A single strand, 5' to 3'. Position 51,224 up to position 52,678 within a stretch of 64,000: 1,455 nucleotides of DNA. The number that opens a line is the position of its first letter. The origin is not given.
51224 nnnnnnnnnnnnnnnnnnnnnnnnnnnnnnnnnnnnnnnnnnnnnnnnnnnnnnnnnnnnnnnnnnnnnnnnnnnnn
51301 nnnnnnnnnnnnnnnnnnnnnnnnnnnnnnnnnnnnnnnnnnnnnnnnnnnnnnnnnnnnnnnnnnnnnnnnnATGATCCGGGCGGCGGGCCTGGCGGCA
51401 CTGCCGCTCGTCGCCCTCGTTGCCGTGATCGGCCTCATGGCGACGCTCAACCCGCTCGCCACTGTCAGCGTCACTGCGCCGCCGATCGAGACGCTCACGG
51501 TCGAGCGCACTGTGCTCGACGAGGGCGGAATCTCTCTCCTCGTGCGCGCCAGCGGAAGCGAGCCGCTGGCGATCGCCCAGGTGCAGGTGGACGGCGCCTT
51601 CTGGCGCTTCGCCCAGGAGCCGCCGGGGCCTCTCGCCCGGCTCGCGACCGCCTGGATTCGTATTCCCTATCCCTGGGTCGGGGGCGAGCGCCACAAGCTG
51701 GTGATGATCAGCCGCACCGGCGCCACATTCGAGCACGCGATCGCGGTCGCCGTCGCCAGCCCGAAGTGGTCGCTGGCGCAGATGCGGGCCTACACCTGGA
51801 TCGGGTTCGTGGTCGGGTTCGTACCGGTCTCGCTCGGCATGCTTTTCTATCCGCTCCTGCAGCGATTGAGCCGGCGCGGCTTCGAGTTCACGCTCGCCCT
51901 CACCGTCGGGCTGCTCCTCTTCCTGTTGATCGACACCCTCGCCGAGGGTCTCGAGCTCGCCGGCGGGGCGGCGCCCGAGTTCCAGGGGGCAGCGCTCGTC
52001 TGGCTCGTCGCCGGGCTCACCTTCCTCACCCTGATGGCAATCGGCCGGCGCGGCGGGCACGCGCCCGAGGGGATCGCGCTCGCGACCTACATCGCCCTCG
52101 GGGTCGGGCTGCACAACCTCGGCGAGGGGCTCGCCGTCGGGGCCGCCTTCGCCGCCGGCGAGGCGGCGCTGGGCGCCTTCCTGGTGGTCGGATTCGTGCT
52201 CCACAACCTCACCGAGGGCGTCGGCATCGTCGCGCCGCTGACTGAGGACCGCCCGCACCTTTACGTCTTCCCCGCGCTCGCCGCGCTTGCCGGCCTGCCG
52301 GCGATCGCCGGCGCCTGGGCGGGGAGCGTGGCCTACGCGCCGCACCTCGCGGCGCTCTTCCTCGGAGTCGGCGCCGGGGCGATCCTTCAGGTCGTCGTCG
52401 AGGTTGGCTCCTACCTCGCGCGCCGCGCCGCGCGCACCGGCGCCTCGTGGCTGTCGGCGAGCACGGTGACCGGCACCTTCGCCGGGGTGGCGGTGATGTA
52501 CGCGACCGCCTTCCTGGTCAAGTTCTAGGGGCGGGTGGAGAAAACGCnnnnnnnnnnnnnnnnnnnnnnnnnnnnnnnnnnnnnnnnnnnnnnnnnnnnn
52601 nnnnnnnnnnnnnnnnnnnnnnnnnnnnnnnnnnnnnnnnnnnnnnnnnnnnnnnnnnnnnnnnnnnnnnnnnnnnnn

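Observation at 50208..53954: Tat-secreted multicopper oxidase translationally coupled to an N-terminally extended ZIP transporter, followed by MntH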

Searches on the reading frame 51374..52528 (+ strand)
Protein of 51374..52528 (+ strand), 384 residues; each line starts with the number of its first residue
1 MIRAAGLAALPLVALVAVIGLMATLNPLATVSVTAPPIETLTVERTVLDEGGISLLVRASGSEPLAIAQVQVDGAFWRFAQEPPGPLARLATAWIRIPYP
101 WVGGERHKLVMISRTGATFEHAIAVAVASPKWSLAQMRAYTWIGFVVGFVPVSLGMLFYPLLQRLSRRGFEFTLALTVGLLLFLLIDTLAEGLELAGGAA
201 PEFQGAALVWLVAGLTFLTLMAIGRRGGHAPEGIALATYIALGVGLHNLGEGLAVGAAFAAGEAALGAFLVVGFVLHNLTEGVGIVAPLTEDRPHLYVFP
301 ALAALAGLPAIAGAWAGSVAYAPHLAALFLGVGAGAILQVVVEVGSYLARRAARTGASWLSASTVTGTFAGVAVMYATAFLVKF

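Call 6: search_protein_families(library=pfam, proteins=[window:51374-52528:+], max_evalue=0.01)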
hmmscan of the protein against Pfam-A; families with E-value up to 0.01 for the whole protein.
window:51374-52528:+ (384 aa): 1 family
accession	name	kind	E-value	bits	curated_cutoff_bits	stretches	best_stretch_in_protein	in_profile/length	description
PF02535.28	Zip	-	7.9e-05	22.5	35.1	1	236-377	177-321/323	ZIP Zinc transporter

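Call 7: search_protein_families(library=ncbifam, proteins=[window:51374-52528:+], max_evalue=0.01)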
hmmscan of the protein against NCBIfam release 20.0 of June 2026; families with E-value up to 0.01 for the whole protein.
window:51374-52528:+ (384 aa): 1 family
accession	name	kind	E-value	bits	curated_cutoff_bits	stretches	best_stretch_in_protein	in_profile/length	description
NF003243.0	PRK04201.1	equivalog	1.2e-06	28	252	1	238-381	124-264/266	zinc transporter ZupT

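Call 9: search_solved_structures(query=window:51374-52528:+, max_evalue=1, show_alignments=2)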
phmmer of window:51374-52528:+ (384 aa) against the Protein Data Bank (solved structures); distinct sequences matched with E-value up to 1: 5.
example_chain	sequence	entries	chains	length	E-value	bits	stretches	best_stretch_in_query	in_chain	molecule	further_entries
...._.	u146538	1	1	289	0.0013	20.9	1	139-356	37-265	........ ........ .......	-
5tsa_A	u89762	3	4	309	0.02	17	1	139-356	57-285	Membrane protein | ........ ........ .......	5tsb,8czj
8ght_A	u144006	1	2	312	0.027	16.6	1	139-343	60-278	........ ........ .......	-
7z6m_A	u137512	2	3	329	0.038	16.1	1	139-356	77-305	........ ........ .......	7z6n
6pgi_A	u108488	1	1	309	0.82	11.7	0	139-356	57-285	BbZIP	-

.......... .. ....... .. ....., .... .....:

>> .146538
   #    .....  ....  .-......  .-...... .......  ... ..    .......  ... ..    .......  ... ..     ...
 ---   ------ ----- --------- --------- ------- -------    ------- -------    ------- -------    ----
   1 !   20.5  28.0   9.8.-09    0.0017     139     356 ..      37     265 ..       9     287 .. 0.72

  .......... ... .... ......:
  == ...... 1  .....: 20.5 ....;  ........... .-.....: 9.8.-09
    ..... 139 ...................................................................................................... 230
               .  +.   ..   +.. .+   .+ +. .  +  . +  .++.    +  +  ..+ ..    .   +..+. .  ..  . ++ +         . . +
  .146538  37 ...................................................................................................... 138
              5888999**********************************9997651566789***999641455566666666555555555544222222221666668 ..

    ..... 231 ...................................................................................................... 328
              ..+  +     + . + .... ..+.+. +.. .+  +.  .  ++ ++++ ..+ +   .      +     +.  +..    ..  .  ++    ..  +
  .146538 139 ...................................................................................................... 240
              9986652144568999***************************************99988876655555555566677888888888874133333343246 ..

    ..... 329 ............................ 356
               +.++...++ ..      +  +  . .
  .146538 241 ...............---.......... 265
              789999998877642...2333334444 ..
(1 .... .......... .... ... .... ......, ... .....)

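Call 12: find_homologous_proteins(query=window:51374-52528:+, max_evalue=0.001)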
Query window:51374-52528:+ (384 aa): 5589 proteins with E <= 0.001 among 8000 candidates; the best 120 are listed.
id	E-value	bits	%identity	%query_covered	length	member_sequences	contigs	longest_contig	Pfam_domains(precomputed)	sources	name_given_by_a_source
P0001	1.2e-234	796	100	100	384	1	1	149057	-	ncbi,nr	ncbi:MAG: metal transporter [Proteobacteria bacterium]|nr:metal transporter [Pseudomonadota bacteriu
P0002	8.0e-147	507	68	94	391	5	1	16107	PF02535.29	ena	-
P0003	7.0e-146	504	63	98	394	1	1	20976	PF02535.29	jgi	jgi:ZIP family zinc transporter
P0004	3.1e-143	495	63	100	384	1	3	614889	PF02535.29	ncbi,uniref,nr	ncbi:MAG: Zinc transporter ZupT [Chroococcidiopsis cubana SAG 39.79]|uniref:Metal transporter n=1 Ta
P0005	4.6e-143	495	63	100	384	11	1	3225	PF02535.29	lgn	-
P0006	5.8e-143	494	64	98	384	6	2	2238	PF02535.29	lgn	-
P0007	7.3e-143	494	63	98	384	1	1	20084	PF02535.29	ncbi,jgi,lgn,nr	ncbi:MAG: metal transporter [Cyanosarcina radialis HA8281-LM2]|jgi:hypothetical protein|nr:metal tra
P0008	8.0e-143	494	63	98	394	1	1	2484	PF02535.29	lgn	-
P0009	2.7e-142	492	63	98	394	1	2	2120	PF02535.29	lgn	-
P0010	3.4e-142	492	63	98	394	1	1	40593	PF02535.29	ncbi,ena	-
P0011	3.4e-142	492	63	98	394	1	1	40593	PF02535.29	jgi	-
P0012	5.1e-142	491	63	98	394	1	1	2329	PF02535.29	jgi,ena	-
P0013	5.4e-142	491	64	98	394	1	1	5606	PF02535.29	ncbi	-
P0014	7.1e-142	491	63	98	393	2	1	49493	PF02535.29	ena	-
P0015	7.4e-142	491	63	95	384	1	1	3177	PF02535.29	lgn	-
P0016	8.0e-142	491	63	98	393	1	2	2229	PF02535.29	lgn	-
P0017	9.1e-142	490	63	98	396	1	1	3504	PF02535.29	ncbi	-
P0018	1.7e-141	490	62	98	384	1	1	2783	PF02535.29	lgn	-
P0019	1.8e-141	489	62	100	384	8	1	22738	PF02535.29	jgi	-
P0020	2.4e-141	489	63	98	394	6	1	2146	PF02535.29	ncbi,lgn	-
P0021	2.9e-141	489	65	96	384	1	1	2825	PF02535.29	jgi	jgi:zinc transporter ZupT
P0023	4.6e-141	488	64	98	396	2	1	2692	PF02535.29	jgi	jgi:ZIP family zinc transporter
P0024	4.7e-141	488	61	98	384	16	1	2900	PF02535.29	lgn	-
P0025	5.3e-141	488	62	98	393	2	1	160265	PF02535.29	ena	-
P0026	6.3e-141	488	65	98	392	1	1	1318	PF02535.29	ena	-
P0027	9.9e-141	487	64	98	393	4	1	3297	PF02535.29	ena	-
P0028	1.0e-140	487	62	98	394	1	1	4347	PF02535.29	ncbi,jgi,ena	-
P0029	1.1e-140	487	62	98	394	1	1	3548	PF02535.29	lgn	-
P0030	1.9e-140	486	65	98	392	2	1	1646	PF02535.29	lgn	-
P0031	2.2e-140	486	62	93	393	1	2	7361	PF02535.29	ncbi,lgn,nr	ncbi:MAG: hypothetical protein KC422_23975 [Trueperaceae bacterium]|nr:hypothetical protein [Trueper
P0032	2.5e-140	486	60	98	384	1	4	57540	PF02535.29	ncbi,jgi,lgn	jgi:zinc transporter ZupT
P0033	5.2e-140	485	60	98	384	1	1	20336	PF02535.29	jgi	jgi:zinc transporter ZupT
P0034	5.4e-140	485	61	100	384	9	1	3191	PF02535.29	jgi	jgi:zinc transporter, ZIP family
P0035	6.0e-140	484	63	98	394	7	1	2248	PF02535.29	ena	-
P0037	8.6e-140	484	60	98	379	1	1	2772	PF02535.29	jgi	jgi:zinc transporter ZupT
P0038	3.2e-139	482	63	93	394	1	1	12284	PF02535.29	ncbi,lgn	ncbi:MAG: metal transporter [Deinococcota bacterium]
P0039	3.2e-139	482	62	98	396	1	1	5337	PF02535.29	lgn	-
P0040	3.3e-139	482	64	98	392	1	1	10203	PF02535.29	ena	-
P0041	4.9e-139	481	61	98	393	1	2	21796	PF02535.29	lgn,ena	-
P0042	6.0e-139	481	63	100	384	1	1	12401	PF02535.29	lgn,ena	-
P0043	7.3e-139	481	61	98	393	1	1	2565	PF02535.29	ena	-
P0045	1.3e-138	480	59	98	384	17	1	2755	PF02535.29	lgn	-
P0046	1.4e-138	480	61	98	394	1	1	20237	PF02535.29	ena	-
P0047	1.6e-138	480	62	98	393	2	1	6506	PF02535.29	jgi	jgi:ZIP family zinc transporter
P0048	1.8e-138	480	62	98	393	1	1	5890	PF02535.29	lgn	-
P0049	2.0e-138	479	65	93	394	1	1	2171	PF02535.29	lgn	-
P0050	2.2e-138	479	61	98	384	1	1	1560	PF02535.29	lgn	-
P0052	2.8e-138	479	64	93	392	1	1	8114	PF02535.29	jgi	jgi:zinc transporter ZupT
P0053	2.8e-138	479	59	98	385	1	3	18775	PF02535.29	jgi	jgi:hypothetical protein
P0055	3.4e-138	479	61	98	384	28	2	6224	PF02535.29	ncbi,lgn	-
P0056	3.7e-138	479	59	98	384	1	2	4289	PF02535.29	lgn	-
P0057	5.2e-138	478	59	98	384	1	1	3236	PF02535.29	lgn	-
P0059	7.9e-138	477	63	98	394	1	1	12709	PF02535.29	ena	-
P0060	8.3e-138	477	61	93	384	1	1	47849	PF02535.29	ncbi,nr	ncbi:MAG: metal transporter [Acaryochloridaceae cyanobacterium CSU_3_4]|nr:metal transporter [Acaryo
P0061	1.2e-137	477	62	96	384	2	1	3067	PF02535.29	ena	-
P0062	1.2e-137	477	64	93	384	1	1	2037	PF02535.29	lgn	-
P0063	1.2e-137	477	59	100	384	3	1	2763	PF02535.29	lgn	-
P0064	1.2e-137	477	59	98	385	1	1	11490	PF02535.29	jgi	-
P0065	1.3e-137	477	59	98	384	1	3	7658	PF02535.29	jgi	jgi:zinc transporter ZupT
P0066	1.4e-137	477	59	98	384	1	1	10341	PF02535.29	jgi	-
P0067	1.6e-137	476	59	98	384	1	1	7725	PF02535.29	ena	-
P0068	2.0e-137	476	61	97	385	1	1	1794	PF02535.29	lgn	-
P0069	2.3e-137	476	64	98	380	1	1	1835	PF02535.29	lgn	-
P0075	3.8e-137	475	65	93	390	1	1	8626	PF02535.29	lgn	-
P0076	4.0e-137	475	63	94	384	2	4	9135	PF02535.29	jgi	jgi:ZIP family zinc transporter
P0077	4.6e-137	475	58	98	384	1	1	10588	PF02535.29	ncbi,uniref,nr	ncbi:metal transporter [Pleurocapsa sp. CCALA 161]|uniref:ZIP family metal transporter n=1 Tax=Pleur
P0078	4.8e-137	475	61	97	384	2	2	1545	PF02535.29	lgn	-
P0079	4.9e-137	475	59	98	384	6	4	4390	PF02535.29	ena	-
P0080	5.3e-137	475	62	98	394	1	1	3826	PF02535.29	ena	-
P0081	5.5e-137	475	60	100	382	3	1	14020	PF02535.29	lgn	-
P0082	5.5e-137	475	63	95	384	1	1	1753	PF02535.29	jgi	jgi:zinc transporter, ZIP family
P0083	9.0e-137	474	60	98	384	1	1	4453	PF02535.29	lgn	-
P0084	9.1e-137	474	60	100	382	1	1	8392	PF02535.29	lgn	-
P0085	9.3e-137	474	60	98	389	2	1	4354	PF02535.29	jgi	-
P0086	1.0e-136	474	63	98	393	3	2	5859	PF02535.29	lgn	-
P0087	1.0e-136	474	58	98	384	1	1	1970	PF02535.29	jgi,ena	jgi:hypothetical protein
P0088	1.1e-136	474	58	98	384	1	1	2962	PF02535.29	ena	-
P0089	1.1e-136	474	59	100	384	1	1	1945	PF02535.29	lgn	-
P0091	1.7e-136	473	62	95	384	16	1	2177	PF02535.29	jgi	jgi:ZIP family zinc transporter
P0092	2.0e-136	473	63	93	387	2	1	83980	PF02535.29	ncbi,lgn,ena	ncbi:MAG TPA: hypothetical protein VF559_09310 [Caulobacteraceae bacterium]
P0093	2.1e-136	473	58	98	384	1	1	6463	PF02535.29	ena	-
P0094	2.1e-136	473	59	98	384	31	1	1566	PF02535.29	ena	-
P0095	2.7e-136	472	58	98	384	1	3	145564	PF02535.29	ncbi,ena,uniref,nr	ncbi:metal transporter [Waterburya agarophytonicola K14]|uniref:Metal transporter n=1 Tax=Waterburya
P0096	2.8e-136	472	63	98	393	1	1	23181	PF02535.29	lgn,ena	-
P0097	2.9e-136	472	59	98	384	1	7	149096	PF02535.29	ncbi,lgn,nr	ncbi:zinc transporter ZupT (plasmid) [Chondrocystis sp. NIES-4102]|nr:zinc transporter ZupT [Chondro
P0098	3.4e-136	472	62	93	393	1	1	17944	PF02535.29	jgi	jgi:ZIP family zinc transporter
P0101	6.2e-136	471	64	93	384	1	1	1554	PF02535.29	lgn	-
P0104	9.7e-136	471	61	98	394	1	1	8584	PF02535.29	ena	-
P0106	1.9e-135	470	61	96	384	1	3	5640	PF02535.29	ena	-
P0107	2.1e-135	469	60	98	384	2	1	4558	PF02535.29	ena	-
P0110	3.8e-135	469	61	96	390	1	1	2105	PF02535.29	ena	-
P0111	3.9e-135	469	60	97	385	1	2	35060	PF02535.29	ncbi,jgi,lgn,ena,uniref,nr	ncbi:MAG TPA: metal transporter [Leptolyngbyaceae cyanobacterium M33_DOE_097]|uniref:Metal transport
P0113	4.3e-135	468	62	97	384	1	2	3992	PF02535.29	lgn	-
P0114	4.5e-135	468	61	95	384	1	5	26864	PF02535.29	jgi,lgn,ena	-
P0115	4.6e-135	468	61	93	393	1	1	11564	PF02535.29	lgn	-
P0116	5.3e-135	468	61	94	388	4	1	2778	PF02535.29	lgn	-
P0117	8.9e-135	467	63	98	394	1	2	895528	PF02535.29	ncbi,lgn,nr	ncbi:MAG: hypothetical protein U5K81_04830 [Trueperaceae bacterium]|nr:hypothetical protein [Trueper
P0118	9.7e-135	467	63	94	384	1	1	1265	PF02535.29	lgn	-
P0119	9.9e-135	467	60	95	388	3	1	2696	PF02535.29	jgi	jgi:zinc transporter ZupT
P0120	1.1e-134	467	60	100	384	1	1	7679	PF02535.29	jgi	jgi:ZIP family zinc transporter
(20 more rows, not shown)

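Call 14: find_encoding_contigs(protein=window:51374-52528:+, flank=10000, max_places=3)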
Protein window:51374-52528:+ (384 aa): no gene with exactly this product is on record in the collection.

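Call 18: find_related_loci(query=A1, collection=genome_contigs, flank=6000)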
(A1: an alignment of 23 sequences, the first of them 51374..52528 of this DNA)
Query A1 (384 aa) in genome_contigs; peptide patterns used: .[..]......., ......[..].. (x = any residue, [..] = any of these).
600 stretches matched a pattern (row limit reached: there are more); 599 encode a relative of the query (tblastn E <= 1e-3); the best 80 are kept; 80 distinct loci.
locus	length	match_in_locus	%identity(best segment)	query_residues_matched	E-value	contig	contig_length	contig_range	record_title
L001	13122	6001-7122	60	10-383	3e-139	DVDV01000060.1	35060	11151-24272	MAG TPA_asm: Leptolyngbyaceae cyanobacterium M33_DOE_097 k141_123721, whole genome shotgun sequence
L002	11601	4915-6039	58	10-384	4e-137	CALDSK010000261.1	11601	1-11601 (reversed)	MAG TPA_asm: uncultured Synechococcus sp. isolate SRR3401487_bin.18_CONCOCT_v1.1_MAG genome assembly, contig: ERZ1740058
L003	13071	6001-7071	63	26-383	3e-129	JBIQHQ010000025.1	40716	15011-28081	MAG: Deinococcaceae bacterium isolate mag.30d NODE_541_length_40716, whole genome shotgun sequence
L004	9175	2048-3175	60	8-383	3e-129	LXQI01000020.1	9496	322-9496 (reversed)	MAG: Erythrobacter sp. ANT-B3C2 ANT-B3C2_contig-20, whole genome shotgun sequence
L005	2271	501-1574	63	26-383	6e-137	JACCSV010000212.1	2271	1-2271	MAG: Sphingomonas sp. isolate MGR_bin57 SD2897-2912_k127_6700209, whole genome shotgun sequence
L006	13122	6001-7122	60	10-383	9e-128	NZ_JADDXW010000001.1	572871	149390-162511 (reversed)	Aurantimonas marina strain SW136 1, whole genome shotgun sequence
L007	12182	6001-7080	55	24-383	1e-125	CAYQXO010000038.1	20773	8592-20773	MAG TPA_asm: uncultured Balneolaceae bacterium isolate SRP195330_co1_167 genome assembly, contig: NODE_1763_length_20773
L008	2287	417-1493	60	26-384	5e-133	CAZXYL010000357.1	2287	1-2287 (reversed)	MAG TPA_asm: uncultured Geminicoccaceae bacterium isolate binchicken_co31_317 genome assembly, contig: k141_1594993, who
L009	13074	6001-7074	58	26-384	9e-125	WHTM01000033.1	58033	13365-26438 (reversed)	MAG: Hyphomicrobiales bacterium isolate Dino_bin37 NODE_536_length_58033_cov_4.59181, whole genome shotgun sequence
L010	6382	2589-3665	59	26-384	1e-124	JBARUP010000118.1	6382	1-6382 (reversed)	MAG: Nodosilinea sp. isolate MFD12125_ilm_asm_bin22 k127_107062, whole genome shotgun sequence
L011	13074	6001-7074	59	27-384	3e-123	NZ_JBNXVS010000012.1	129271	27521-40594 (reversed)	Nodosilinea sp. AN01ver1 NODE_12_length_129271_cov_35.043386, whole genome shotgun sequence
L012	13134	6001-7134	60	6-383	1e-124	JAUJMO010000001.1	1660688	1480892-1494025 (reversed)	MAG: Caulobacteraceae bacterium isolate YX1bin14 opera_contig_1, whole genome shotgun sequence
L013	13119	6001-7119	61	10-383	3e-122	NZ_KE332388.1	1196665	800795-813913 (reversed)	Litchfieldella anticariensis FP35 = DSM 16096 strain FP35 Scaffold2, whole genome shotgun sequence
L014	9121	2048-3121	63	26-383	2e-121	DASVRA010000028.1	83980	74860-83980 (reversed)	MAG TPA_asm: Caulobacteraceae bacterium isolate SMAG_U3223 k141_538082, whole genome shotgun sequence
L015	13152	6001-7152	52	1-384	6e-119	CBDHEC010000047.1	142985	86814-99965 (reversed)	MAG: Alphaproteobacteria bacterium isolate 1c81f69c-037a-4853-b6df-20dfcc48d13e genome assembly, contig: contig_47, whol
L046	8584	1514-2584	56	26-383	2e-102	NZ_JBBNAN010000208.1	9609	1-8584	MAG: Phyllobacterium sp. isolate P2_KT_PC_D7_E2_bin.1 k127_1067160_P2_KT_PC_D7_E2_bin_1, whole genome shotgun sequence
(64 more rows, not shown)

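Call 42: predict_structure(alignment_id=A1)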
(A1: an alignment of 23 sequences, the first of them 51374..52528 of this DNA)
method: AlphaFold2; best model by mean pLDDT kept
length: 384 residues; sequences in the alignment: 23
mean_pLDDT: 82.6   pTM: 0.69
mean pLDDT of the five models: 82.6, 82.0, 81.9, 79.1, 78.8
residues with pLDDT >= 90: 136; 70-90: 193; 50-70: 46; < 50: 9
segments of 3 or more residues with pLDDT < 50: 32-34, 125-130
pLDDT, mean of each block of 10 residues (from residue 1): 67 80 68 59 80 86 88 85 88 88 73 89 55 78 91 92 88 91 89 72 72 93 84 92 92 79 68 84 92 89 96 80 73 92 91 84 92 85 67
secondary structure, 60 per line:
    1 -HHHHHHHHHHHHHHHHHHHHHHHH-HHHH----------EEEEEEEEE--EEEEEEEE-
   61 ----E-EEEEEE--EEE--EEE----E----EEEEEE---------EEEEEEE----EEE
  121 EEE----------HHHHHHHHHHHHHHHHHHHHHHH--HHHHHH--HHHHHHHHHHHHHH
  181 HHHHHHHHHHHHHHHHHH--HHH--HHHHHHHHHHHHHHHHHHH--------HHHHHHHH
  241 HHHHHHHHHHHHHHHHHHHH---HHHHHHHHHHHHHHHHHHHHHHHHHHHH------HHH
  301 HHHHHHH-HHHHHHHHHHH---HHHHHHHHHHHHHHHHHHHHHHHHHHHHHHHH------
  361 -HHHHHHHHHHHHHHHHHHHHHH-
elements in order: H2-25 H27-30 E41-49 E52-59 E67-72 E75-77 E80-82 E92-97 E107-113 E118-123 H134-156 H159-164 H167-198 H206-224 H233-260 H264-291 H298-307 H309-319 H323-354 H362-383
